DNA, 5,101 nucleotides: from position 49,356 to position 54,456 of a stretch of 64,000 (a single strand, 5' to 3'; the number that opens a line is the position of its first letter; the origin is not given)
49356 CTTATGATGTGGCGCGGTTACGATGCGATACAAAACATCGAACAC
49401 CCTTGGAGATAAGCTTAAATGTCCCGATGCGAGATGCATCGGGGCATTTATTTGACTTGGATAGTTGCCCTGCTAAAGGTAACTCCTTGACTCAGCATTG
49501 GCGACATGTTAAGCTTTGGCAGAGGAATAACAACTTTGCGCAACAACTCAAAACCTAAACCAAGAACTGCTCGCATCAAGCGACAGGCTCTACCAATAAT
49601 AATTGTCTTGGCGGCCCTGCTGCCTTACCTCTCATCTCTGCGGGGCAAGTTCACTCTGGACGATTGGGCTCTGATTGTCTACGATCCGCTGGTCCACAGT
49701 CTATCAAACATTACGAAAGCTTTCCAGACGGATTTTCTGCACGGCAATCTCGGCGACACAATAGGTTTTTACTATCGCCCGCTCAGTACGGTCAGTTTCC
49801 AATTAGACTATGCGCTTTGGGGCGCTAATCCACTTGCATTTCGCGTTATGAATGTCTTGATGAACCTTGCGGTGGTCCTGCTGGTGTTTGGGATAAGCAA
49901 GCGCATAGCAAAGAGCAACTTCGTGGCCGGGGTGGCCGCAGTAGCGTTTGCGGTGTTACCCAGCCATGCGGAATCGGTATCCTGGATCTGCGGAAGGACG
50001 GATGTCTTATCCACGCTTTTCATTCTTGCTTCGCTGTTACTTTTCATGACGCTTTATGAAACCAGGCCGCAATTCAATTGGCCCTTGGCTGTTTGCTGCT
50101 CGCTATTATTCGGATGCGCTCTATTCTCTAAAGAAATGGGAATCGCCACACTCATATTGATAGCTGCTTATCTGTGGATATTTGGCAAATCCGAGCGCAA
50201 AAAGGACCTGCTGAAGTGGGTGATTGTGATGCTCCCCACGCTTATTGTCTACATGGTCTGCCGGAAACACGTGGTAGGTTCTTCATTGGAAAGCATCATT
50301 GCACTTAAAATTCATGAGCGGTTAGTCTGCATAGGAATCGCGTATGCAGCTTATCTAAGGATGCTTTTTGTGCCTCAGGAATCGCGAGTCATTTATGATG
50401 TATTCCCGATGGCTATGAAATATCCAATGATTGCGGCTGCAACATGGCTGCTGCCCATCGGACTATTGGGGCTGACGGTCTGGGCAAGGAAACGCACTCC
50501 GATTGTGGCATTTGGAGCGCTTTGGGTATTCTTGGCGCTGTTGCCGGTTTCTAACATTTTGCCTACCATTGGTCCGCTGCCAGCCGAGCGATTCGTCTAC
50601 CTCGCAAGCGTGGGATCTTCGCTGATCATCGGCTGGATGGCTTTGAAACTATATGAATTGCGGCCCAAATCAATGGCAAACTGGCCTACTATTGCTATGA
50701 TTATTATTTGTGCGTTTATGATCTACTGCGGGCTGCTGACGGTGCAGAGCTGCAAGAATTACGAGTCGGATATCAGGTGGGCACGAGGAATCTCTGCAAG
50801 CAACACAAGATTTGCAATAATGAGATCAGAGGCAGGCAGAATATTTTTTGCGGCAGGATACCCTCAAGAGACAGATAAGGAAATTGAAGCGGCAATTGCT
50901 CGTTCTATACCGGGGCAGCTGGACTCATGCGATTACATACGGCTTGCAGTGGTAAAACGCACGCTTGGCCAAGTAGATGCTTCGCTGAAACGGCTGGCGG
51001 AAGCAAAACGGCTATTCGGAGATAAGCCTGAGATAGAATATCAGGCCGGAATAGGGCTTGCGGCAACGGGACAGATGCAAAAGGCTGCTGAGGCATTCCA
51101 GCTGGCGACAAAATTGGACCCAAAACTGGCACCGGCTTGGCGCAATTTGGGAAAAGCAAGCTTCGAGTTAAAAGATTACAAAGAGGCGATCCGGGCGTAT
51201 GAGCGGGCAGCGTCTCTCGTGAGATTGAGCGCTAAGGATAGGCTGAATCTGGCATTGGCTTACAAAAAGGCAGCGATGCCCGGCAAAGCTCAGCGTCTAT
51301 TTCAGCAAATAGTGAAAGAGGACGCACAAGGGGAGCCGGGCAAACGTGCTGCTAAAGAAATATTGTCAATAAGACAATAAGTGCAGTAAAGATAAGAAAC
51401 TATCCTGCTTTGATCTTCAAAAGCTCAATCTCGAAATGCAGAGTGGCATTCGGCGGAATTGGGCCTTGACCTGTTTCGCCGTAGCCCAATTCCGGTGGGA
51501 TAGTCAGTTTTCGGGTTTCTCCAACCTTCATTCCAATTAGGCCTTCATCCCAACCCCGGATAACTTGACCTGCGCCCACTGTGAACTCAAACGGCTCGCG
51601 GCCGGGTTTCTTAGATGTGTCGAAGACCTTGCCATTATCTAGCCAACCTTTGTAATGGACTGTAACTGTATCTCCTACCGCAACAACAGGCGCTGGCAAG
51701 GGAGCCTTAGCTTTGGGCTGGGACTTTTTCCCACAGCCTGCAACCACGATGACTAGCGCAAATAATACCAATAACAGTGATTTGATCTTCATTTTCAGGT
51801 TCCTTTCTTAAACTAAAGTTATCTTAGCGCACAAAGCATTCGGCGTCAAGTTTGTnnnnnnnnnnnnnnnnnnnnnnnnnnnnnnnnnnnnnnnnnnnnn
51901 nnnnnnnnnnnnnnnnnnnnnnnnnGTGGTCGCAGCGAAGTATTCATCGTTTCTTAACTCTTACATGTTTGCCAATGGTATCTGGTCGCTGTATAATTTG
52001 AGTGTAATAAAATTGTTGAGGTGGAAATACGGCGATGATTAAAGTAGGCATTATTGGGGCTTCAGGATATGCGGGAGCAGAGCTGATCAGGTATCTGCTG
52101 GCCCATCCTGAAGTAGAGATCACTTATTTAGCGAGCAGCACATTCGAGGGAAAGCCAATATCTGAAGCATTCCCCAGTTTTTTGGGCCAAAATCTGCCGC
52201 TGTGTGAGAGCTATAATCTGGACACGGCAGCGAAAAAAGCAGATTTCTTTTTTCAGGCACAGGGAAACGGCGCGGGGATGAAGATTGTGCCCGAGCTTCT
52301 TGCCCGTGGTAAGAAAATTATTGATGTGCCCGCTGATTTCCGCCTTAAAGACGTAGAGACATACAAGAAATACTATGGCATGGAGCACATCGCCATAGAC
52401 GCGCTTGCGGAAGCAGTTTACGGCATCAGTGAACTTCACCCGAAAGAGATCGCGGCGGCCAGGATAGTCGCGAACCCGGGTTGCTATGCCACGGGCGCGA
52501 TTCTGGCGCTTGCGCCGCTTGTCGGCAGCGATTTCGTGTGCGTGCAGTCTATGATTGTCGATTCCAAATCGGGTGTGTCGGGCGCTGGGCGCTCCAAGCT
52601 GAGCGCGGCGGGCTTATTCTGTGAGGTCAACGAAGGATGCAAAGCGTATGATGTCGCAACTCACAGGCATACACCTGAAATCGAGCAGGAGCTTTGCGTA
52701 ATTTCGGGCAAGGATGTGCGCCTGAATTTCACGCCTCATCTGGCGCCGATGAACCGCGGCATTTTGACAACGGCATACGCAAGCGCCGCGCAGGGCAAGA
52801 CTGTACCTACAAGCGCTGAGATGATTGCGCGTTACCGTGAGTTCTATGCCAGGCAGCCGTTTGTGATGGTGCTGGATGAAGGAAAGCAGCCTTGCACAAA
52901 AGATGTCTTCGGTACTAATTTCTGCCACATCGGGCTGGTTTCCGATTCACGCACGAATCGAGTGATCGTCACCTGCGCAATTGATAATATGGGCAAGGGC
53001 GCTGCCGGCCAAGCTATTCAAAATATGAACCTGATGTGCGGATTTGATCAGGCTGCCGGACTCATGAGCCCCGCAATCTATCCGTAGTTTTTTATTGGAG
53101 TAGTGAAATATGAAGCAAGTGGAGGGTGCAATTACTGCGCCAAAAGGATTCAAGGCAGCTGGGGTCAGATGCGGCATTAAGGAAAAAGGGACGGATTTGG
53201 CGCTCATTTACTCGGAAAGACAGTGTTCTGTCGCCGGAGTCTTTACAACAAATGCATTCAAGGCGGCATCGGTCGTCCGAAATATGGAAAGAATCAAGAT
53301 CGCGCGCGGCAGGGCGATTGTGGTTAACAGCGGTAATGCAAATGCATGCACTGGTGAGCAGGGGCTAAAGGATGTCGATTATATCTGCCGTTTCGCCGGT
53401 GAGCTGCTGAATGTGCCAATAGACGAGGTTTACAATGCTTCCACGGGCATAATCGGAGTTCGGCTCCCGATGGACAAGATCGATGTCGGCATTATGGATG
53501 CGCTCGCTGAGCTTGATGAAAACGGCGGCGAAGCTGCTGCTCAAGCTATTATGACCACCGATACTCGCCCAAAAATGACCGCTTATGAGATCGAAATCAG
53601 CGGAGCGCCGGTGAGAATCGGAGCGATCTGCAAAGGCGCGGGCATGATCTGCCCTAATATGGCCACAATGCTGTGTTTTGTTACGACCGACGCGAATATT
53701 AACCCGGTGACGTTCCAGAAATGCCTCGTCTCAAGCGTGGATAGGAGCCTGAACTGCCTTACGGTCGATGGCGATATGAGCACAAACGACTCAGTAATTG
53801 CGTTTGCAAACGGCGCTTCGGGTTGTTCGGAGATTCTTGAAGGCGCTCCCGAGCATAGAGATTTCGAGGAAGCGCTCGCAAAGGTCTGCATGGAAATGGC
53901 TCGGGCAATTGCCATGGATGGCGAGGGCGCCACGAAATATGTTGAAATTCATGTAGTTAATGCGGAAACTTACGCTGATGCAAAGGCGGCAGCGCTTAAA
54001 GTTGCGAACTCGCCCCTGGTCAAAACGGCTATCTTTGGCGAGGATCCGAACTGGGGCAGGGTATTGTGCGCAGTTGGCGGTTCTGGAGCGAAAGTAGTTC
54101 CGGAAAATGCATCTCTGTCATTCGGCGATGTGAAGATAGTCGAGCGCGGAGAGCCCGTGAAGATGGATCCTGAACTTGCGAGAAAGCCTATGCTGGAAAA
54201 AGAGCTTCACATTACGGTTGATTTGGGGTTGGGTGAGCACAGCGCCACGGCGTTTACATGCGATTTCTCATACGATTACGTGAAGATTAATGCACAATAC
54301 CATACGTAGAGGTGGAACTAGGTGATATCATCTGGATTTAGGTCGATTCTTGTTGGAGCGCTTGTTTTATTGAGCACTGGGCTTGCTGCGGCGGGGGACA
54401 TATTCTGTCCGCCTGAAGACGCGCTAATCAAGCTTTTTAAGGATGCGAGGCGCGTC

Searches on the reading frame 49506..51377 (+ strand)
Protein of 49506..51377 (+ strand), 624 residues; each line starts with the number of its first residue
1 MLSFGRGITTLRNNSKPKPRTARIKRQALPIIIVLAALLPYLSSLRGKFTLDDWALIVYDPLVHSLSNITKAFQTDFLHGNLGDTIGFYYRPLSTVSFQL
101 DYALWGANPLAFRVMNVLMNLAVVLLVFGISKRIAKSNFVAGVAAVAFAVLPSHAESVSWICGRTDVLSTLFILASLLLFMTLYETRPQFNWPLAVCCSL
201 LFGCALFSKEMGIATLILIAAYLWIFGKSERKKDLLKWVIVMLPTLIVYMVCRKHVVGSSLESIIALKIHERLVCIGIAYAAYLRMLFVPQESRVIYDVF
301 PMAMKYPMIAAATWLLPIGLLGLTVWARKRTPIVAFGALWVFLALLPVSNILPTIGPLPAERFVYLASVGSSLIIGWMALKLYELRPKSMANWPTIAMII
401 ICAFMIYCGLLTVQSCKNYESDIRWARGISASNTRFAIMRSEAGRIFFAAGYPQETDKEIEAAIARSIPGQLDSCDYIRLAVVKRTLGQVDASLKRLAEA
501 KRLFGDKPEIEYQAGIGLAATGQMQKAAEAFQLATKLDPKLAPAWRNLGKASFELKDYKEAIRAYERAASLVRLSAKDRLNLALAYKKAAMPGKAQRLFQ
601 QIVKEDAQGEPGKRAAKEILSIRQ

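Call 13: search_protein_families(library=pfam, proteins=[window:49506-51377:+], max_evalue=0.001)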
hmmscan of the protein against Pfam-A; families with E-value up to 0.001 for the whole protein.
window:49506-51377:+ (624 aa): 11 families
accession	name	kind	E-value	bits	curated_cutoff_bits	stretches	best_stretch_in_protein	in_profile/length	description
PF07719.23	TPR_2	-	2.4e-13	49.5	27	1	542-571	1-30/34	Tetratricopeptide repeat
PF00515.34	TPR_1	-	2.2e-09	37.1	27.8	1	542-570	1-29/34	Tetratricopeptide repeat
PF13424.12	TPR_12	-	4.9e-08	33.5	30.1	1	542-601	3-70/77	Tetratricopeptide repeat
PF13181.12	TPR_8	-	1.3e-07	31.6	25.7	0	543-571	2-30/34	Tetratricopeptide repeat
PF13414.12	TPR_11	-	1.4e-07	31.5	26.8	0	520-553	6-39/42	TPR repeat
PF13428.12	TPR_14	-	3.4e-06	27.6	23.5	0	512-550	5-43/44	Tetratricopeptide repeat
PF13432.12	TPR_16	-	5.4e-05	24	32.7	1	512-569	1-58/65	Tetratricopeptide repeat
PF13371.12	TPR_9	-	0.0002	21.8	35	1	520-571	7-58/73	Tetratricopeptide repeat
PF14559.12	TPR_19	-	0.00031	21.5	25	1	518-569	1-52/68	Tetratricopeptide repeat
PF13176.12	TPR_7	-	0.00043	20.6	27.9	0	544-572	1-29/36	Tetratricopeptide repeat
PF13431.12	TPR_17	-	0.00079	20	24.4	0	531-562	2-33/34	Tetratricopeptide repeat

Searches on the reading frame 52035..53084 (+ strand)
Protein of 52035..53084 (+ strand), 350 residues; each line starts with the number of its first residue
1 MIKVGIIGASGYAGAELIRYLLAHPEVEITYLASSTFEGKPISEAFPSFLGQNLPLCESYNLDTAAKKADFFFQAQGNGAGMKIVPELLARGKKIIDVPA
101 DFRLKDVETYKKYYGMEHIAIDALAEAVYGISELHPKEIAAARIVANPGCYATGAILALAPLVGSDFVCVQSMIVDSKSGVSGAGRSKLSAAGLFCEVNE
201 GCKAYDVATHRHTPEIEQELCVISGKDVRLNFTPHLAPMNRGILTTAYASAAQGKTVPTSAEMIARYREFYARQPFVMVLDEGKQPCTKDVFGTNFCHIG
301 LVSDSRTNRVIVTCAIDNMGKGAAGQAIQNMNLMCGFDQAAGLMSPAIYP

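Call 13: search_protein_families(library=pfam, proteins=[window:52035-53084:+], max_evalue=0.001)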
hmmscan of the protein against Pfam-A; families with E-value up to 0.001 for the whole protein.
window:52035-53084:+ (350 aa): 3 families
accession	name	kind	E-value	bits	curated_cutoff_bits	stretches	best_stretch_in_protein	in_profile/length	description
PF22698.1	Semialdhyde_dhC_1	-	7.7e-57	192.2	27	1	150-318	1-165/165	Semialdehyde dehydrogenase, dimerisation domain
PF01118.30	Semialdhyde_dh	-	4.3e-28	98.6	26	1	3-141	1-120/121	Semialdehyde dehydrogenase, NAD binding domain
PF02774.23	Semialdhyde_dhC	-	3.8e-24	86.3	26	1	159-319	1-182/184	Semialdehyde dehydrogenase, dimerisation domain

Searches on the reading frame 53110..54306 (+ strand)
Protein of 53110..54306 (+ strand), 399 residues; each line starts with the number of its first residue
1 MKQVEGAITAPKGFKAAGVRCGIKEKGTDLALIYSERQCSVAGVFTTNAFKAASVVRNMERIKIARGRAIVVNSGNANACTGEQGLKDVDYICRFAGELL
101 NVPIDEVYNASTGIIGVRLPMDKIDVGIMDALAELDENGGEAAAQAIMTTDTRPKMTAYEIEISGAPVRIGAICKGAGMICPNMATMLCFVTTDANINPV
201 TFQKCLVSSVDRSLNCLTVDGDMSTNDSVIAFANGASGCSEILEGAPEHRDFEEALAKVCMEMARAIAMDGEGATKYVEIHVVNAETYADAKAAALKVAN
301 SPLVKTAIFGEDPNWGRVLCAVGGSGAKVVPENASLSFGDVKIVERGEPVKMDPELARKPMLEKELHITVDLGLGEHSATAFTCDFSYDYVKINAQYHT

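Call 13: search_protein_families(library=pfam, proteins=[window:53110-54306:+], max_evalue=0.001)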
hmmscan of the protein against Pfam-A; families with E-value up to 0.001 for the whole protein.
window:53110-54306:+ (399 aa): 1 family
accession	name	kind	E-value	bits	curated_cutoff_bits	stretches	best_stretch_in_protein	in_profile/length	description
PF01960.23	ArgJ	-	5.7e-149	496.4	32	1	15-399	1-377/377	ArgJ family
